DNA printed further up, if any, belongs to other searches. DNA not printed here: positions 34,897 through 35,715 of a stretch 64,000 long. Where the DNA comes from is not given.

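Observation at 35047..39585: AmmeMemoRadiSam-type operon expanded with a secreted four-repeat protein and a membrane protein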

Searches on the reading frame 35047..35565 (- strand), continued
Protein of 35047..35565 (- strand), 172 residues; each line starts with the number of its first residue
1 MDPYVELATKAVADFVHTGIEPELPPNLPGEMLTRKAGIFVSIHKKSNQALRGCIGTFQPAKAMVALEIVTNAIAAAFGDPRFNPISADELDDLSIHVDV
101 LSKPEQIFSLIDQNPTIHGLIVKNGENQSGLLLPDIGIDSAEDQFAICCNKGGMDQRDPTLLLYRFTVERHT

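Call 87: find_encoding_contigs(protein=P0339, flank=7000, max_places=1)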
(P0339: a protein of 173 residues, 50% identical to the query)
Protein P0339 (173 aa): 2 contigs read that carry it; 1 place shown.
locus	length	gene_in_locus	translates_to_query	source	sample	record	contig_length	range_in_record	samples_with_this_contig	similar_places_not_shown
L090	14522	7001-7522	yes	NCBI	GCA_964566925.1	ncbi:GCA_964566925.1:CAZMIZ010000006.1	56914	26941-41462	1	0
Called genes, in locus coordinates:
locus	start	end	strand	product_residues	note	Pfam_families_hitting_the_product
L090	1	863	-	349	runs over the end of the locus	PF06723:MreB_Mbl, PF25216:Volactin (faint), PF00012:HSP70, PF14450:FtsA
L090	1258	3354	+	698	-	PF04932:Wzy_C, PF07719:TPR_2 (faint), PF13181:TPR_8 (faint), PF13414:TPR_11 (faint), PF21033:RMD1-3, PF13431:TPR_17 (weak), PF00515:TPR_1 (weak), PF14559:TPR_19 (weak)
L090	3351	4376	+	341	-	PF04055:Radical_SAM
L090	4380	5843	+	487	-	PF00149:Metallophos, PF02872:5_nucleotid_C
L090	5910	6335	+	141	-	-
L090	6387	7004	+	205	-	PF02900:LigB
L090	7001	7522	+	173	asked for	PF01871:AMMECR1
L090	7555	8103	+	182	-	PF01327:Pep_deformylase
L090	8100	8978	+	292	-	PF00551:Formyl_trans_N, PF02911:Formyl_trans_C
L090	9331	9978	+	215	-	PF02163:Peptidase_M50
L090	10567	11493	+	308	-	-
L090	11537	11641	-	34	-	-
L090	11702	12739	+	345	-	PF01170:UPF0020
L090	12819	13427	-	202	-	PF04294:VanW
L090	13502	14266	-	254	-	-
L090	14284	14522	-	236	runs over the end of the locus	PF13641:Glyco_tranf_2_3, PF00535:Glycos_transf_2, PF10111:Glyco_tranf_2_2 (weak), PF13632:Glyco_trans_2_3 (weak)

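Call 90: search_protein_families(library=padloc, proteins=[window:35047-35565:-], max_evalue=0.001)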
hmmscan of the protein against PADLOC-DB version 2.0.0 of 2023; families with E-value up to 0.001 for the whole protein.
window:35047-35565:- (172 aa): 0 families
